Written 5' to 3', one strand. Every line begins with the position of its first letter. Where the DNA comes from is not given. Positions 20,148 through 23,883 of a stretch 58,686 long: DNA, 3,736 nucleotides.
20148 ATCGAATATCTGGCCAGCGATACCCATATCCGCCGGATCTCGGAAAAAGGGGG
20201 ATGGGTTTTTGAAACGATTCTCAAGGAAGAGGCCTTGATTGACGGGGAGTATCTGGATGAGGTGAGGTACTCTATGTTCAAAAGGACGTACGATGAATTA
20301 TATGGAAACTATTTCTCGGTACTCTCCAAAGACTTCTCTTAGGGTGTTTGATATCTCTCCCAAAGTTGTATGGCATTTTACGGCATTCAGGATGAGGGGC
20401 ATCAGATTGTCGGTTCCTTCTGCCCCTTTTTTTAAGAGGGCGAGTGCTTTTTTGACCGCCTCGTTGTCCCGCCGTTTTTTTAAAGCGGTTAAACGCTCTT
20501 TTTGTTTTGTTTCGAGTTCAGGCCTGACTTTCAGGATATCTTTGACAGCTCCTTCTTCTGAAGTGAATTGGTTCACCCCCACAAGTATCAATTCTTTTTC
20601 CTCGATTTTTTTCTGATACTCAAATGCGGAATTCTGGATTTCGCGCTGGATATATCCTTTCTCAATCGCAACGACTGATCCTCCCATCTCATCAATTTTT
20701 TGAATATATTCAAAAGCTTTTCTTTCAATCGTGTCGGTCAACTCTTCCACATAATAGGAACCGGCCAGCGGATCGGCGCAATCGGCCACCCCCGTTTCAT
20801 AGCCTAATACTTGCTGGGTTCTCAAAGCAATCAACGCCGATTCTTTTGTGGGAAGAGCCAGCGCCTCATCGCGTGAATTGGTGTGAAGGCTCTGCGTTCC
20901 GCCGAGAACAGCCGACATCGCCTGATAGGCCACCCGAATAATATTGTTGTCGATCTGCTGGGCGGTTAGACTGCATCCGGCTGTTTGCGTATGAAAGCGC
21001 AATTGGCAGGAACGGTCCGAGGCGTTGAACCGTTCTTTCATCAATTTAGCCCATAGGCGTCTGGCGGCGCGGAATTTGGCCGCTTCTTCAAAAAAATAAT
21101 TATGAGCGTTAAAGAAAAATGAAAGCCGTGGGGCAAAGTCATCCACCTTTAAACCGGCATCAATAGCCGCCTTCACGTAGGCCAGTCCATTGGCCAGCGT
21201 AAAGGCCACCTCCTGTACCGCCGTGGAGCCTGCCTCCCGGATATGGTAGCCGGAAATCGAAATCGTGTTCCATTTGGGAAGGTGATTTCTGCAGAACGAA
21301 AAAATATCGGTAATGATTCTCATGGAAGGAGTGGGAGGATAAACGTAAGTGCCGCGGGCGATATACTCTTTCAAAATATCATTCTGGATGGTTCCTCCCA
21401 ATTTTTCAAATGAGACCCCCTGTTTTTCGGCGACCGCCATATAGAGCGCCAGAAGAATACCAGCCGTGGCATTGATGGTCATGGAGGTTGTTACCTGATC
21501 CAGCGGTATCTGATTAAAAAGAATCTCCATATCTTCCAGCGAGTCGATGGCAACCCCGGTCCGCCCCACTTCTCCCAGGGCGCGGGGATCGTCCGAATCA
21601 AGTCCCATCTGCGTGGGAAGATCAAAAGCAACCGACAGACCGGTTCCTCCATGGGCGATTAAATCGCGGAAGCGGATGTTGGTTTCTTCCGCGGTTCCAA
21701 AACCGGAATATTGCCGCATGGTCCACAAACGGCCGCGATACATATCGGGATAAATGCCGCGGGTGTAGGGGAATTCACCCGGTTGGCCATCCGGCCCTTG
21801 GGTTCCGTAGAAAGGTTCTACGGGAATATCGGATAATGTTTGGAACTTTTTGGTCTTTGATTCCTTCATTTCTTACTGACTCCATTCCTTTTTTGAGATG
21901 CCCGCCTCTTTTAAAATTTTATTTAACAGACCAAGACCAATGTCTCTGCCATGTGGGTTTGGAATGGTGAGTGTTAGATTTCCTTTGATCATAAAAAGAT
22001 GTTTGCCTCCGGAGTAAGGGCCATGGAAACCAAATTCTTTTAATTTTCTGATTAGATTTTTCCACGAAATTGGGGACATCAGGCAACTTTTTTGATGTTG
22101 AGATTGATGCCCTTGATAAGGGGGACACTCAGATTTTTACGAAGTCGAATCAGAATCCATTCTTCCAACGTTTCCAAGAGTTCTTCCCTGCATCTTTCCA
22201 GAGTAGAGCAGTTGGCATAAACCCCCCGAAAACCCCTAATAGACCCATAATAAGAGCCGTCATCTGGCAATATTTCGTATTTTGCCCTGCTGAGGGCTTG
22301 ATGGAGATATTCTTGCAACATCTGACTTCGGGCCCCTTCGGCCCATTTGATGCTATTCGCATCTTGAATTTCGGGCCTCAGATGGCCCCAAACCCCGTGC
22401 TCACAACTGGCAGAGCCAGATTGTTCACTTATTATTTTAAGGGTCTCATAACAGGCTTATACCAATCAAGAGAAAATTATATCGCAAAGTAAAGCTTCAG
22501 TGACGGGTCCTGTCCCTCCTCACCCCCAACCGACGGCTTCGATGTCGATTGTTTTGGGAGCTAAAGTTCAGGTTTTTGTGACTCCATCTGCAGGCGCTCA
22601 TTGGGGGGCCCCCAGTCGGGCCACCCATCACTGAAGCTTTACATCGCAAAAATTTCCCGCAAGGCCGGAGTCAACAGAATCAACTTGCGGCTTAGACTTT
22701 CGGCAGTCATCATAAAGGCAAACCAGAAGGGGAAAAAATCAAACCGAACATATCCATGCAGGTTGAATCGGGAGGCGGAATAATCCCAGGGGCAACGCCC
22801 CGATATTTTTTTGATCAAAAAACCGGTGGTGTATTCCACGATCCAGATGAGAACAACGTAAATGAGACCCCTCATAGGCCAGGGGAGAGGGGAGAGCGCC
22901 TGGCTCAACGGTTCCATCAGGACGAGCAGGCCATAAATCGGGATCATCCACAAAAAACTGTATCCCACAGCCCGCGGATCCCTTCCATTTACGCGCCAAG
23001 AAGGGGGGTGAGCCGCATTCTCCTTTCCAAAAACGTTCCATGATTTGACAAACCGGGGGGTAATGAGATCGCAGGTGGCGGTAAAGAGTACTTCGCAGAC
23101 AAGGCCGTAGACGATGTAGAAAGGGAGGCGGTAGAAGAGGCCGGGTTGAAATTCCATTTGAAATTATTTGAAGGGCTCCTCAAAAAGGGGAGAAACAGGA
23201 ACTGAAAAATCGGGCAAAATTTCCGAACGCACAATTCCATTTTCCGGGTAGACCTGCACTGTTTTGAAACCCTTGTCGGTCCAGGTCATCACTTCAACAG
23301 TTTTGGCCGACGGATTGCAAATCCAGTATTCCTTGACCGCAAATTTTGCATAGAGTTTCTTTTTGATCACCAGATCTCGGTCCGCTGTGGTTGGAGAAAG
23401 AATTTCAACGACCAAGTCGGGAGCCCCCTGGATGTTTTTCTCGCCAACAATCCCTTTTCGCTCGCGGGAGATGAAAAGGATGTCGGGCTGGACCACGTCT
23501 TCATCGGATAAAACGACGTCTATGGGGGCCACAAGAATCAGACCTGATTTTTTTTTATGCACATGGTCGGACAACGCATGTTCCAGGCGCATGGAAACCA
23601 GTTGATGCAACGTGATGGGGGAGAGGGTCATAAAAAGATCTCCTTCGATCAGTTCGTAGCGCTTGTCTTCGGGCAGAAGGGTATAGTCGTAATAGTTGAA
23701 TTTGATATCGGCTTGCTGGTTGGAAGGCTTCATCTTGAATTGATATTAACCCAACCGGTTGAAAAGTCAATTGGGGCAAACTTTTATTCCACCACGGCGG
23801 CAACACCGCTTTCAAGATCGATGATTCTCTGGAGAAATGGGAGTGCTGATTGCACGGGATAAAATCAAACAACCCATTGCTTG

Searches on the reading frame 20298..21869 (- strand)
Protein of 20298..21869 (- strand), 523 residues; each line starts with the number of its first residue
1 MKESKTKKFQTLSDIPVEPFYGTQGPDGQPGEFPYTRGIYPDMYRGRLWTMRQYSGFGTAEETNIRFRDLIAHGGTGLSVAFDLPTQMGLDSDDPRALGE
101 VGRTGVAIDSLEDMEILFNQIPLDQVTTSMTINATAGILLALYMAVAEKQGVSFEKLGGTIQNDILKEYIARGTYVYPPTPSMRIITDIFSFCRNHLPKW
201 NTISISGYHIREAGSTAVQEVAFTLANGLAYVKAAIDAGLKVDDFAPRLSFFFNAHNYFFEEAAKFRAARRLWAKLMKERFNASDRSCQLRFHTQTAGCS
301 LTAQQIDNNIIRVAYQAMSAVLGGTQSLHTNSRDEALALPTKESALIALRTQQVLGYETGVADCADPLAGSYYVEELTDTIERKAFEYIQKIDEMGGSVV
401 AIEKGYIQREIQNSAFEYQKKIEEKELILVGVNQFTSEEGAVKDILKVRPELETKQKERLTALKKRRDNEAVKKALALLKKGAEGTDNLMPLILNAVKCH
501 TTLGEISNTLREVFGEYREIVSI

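Call 8: search_protein_families(library=pfam, proteins=[window:20298-21869:-], max_evalue=0.001)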
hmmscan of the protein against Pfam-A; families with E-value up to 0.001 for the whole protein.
window:20298-21869:- (523 aa): 1 family
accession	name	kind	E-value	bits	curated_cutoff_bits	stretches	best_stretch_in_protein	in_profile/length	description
PF01642.28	MM_CoA_mutase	-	2.4e-224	746.1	22.1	1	10-515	1-512/512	Methylmalonyl-CoA mutase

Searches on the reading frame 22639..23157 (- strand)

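Call 8: search_protein_families(library=pfam, proteins=[window:22639-23157:-], max_evalue=0.001)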
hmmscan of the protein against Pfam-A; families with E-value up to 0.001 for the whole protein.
window:22639-23157:- (172 aa): 1 family
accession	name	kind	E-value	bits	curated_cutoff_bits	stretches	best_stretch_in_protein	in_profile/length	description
PF06541.16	ABC_trans_CmpB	-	2e-13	51.2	25.9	1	68-155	32-115/151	Putative ABC-transporter type IV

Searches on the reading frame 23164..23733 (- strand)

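Call 8: search_protein_families(library=pfam, proteins=[window:23164-23733:-], max_evalue=0.001)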
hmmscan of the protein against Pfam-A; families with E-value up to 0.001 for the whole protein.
window:23164-23733:- (189 aa): 1 family
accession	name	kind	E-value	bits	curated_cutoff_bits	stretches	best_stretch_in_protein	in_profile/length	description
PF05685.18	Uma2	-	1.3e-31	109.9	27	1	17-180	4-171/172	Putative restriction endonuclease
